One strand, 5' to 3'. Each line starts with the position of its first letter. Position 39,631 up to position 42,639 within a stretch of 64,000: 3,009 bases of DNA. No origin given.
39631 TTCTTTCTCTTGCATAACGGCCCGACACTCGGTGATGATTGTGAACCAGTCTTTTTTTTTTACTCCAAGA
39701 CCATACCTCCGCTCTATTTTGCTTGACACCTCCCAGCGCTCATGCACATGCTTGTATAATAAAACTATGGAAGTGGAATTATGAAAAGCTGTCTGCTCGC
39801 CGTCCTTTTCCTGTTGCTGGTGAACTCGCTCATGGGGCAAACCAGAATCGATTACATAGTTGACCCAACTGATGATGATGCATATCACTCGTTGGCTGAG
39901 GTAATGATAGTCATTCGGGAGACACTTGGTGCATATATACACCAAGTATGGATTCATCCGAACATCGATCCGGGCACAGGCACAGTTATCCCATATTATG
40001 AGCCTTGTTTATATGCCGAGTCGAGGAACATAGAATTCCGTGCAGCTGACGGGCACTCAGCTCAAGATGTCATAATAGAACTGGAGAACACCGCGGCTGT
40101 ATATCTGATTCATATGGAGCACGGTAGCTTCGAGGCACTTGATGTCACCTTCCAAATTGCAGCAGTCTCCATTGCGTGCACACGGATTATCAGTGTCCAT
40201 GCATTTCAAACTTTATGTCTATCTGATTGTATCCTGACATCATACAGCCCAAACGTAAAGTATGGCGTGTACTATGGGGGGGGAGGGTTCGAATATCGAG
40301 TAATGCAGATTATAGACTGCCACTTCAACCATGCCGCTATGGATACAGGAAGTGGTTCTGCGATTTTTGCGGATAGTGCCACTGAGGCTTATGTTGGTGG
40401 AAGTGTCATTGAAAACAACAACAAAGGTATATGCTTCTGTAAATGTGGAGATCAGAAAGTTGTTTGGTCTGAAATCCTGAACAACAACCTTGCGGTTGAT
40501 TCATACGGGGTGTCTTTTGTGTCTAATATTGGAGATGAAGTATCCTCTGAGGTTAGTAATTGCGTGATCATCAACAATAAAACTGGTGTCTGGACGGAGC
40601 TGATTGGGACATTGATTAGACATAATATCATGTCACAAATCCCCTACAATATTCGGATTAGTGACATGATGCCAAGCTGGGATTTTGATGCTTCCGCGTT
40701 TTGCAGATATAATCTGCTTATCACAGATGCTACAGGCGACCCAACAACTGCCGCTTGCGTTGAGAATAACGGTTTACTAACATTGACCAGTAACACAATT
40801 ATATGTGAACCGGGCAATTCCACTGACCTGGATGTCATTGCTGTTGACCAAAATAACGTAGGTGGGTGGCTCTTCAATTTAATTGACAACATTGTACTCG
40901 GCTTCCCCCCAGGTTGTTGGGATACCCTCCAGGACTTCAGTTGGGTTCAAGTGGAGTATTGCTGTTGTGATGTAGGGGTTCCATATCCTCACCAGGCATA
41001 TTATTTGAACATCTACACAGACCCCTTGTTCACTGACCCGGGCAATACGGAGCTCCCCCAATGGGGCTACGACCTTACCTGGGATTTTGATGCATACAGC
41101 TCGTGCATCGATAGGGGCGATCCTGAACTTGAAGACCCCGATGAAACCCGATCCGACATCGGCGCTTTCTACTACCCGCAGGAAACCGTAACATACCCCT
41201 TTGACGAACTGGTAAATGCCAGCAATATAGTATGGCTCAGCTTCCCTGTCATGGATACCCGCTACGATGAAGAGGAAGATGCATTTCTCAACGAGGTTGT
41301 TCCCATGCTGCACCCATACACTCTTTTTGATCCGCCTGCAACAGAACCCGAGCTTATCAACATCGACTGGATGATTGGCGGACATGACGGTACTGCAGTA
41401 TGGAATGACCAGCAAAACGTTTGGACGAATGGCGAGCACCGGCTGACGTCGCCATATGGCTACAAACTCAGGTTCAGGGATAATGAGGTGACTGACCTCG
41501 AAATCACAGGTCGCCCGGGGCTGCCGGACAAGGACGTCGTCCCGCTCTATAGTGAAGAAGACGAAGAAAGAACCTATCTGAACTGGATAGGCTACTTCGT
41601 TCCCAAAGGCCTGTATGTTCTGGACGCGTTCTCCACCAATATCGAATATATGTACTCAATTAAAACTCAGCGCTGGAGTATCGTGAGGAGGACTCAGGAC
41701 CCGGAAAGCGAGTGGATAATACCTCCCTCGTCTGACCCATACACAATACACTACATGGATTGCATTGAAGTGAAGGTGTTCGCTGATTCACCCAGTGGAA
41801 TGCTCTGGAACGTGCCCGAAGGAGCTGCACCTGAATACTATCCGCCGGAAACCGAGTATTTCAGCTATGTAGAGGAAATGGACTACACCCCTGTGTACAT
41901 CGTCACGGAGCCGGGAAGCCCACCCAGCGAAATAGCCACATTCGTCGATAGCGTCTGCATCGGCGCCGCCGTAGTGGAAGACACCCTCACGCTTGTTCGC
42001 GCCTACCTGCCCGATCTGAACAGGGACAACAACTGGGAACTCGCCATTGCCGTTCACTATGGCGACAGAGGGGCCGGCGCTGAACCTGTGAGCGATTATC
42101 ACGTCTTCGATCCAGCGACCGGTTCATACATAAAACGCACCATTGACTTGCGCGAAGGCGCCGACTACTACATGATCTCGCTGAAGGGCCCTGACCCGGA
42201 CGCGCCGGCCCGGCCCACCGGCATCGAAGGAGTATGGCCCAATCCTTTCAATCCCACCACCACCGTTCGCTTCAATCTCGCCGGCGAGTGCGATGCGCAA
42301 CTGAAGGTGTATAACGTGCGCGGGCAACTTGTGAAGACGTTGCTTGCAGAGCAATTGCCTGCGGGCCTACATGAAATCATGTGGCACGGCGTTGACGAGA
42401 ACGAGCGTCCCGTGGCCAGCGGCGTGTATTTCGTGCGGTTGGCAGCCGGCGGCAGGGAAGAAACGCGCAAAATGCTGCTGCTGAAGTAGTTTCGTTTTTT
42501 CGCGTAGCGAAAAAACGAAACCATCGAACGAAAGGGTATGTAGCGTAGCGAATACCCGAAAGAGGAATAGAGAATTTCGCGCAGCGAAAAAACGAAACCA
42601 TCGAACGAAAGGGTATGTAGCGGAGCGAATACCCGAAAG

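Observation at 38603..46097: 7.5-kb candidate cargo transposon with TGT...ACA inverted ends and a 5-bp CCAGA target duplication, carrying two surface-protein genes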

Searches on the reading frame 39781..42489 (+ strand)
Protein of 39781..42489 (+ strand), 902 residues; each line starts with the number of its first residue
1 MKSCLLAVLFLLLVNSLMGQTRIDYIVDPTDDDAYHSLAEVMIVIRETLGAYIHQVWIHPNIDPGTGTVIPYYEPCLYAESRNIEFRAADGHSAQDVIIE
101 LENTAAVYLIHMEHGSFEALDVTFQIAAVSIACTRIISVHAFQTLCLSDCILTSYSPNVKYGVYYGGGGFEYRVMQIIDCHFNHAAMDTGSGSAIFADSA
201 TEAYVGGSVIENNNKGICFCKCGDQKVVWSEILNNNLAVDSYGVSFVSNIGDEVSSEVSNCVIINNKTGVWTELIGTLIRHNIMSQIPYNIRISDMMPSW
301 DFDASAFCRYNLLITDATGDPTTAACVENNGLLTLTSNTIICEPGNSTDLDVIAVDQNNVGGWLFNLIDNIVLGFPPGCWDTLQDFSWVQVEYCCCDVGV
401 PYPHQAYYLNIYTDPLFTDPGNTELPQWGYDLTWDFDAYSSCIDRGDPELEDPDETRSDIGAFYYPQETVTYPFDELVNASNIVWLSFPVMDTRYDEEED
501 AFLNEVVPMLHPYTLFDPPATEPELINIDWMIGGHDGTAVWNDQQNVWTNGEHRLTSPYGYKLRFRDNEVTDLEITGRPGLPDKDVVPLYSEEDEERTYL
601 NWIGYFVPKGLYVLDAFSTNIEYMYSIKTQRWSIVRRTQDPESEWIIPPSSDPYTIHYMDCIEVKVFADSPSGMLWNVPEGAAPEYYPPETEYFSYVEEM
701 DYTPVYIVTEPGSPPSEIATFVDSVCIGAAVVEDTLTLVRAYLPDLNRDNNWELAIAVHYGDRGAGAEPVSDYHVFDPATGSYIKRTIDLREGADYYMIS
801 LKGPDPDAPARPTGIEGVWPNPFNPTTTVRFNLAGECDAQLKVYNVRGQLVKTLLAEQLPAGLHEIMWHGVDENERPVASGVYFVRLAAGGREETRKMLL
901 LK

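Call 6: search_protein_families(library=pfam, proteins=[window:39781-42489:+], max_evalue=0.01)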
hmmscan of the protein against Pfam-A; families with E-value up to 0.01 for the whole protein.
window:39781-42489:+ (902 aa): 2 families
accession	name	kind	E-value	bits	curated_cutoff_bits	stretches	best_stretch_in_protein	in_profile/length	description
PF13860.13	FlgD_ig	-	1.1e-09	38.6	27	1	827-889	12-75/79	FlgD Ig-like domain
PF18962.6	Por_Secre_tail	-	5.9e-06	26.9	27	1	818-898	1-73/75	Secretion system C-terminal sorting domain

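Call 11: search_protein_families(library=ncbifam, proteins=[window:39781-42489:+], max_evalue=0.01)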
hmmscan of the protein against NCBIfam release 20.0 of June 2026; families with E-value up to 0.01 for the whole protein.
window:39781-42489:+ (902 aa): 7 families
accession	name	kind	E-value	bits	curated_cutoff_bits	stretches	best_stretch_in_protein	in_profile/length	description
TIGR04183.1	Por_Secre_tail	domain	5.3e-08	32.7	23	1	818-899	1-70/72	T9SS type A sorting domain-containing protein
NF033707.1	T9SS_sortase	equivalog_domain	1.4e-06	26.3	420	1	818-889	1001-1077/1095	type IX secretion system sortase PorU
NF005176.1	PRK06655.1-1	equivalog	1.1e-05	25.5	230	1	838-897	98-157/197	flagellar hook assembly protein FlgD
NF052323.1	T9SSA_dep_M6i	equivalog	1.4e-05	23.3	600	1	819-896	961-1033/1043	T9SS-dependent M6-like inactivated metalloprotease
NF052228.1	T9SS_PorZ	equivalog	0.00017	20.2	260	1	818-894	675-747/757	type IX secretion system anionic LPS delivery protein PorZ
NF009276.0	PRK12633.1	equivalog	0.0076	16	383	0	834-891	125-183/234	flagellar basal body rod modification protein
NF009452.0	PRK12812.1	equivalog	0.0089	15.3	258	0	839-888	154-205/289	flagellar basal body rod modification protein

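Call 41: find_homologous_proteins(query=window:39781-42489:+, max_evalue=1e-10)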
Query window:39781-42489:+ (902 aa): 6 proteins with E <= 1e-10 among 8000 candidates.
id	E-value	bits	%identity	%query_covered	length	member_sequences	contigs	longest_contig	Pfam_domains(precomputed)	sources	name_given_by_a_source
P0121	4.5e-13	66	49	9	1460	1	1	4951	PF13229.13,PF13860.13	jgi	jgi:hypothetical protein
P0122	1.9e-12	64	47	9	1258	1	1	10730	PF08126.17,PF13860.13,PF01364.25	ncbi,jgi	-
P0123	1.9e-12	64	36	12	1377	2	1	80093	PF17957.8,PF05547.18,PF10342.16,PF18962.8,PF13860.13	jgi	jgi:M6 family metalloprotease-like protein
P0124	4.1e-12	63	38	12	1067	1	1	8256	PF13229.13,PF07602.18,PF18962.8,PF13860.13,PF17161.11,PF05048.20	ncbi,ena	-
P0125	1.4e-11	61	48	9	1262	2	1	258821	PF00801.27,PF18962.8,PF13860.13,PF15902.13,PF18911.7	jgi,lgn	-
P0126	4.4e-11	59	34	11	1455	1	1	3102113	PF22352.3,PF00801.27,PF00932.26,PF18962.8,PF13860.13,PF04231.20,PF18911.7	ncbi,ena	-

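Call 54: search_protein_families(library=pfam, proteins=[window:39781-42240:+], max_evalue=10)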
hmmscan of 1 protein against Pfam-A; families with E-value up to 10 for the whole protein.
window:39781-42240:+ (820 aa): 1 family
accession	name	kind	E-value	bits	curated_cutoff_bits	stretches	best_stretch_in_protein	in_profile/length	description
PF05048.19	NosD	-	0.039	13.8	23.6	1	191-285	37-124/212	Periplasmic copper-binding protein (NosD)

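Call 56: find_encoding_contigs(protein=window:39781-42489:+, flank=10000, max_places=10)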
Protein window:39781-42489:+ (902 aa): 1 contig read that carries it; 1 place shown.
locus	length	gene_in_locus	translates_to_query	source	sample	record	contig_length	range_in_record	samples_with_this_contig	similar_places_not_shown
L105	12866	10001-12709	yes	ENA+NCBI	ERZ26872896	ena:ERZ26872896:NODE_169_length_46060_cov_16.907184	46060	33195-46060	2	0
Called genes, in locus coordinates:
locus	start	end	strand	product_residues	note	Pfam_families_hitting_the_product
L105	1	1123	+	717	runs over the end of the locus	-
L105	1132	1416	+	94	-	-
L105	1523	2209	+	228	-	PF02463:SMC_N (faint), PF00005:ABC_tran, PF13304:AAA_21 (faint)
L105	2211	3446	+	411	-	PF12704:MacB_PCD, PF02687:FtsX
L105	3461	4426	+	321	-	PF03631:Virul_fac_BrkB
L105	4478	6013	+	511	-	PF02142:MGS, PF01808:AICARFT_IMPCHas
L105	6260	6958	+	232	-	PF21842:DUF6901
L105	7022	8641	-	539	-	PF25060:ARM_TT21_2nd (faint), PF20308:TPR-S (faint), PF00515:TPR_1 (faint), PF13424:TPR_12 (weak), PF14559:TPR_19, PF23914:TPR_CcmH_CycH (weak), PF13414:TPR_11 (weak), PF14559:TPR_19 (weak), +13 more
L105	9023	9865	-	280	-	PF00665:rve, PF13683:rve_3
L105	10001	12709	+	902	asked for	PF18962:Por_Secre_tail (weak), PF13860:FlgD_ig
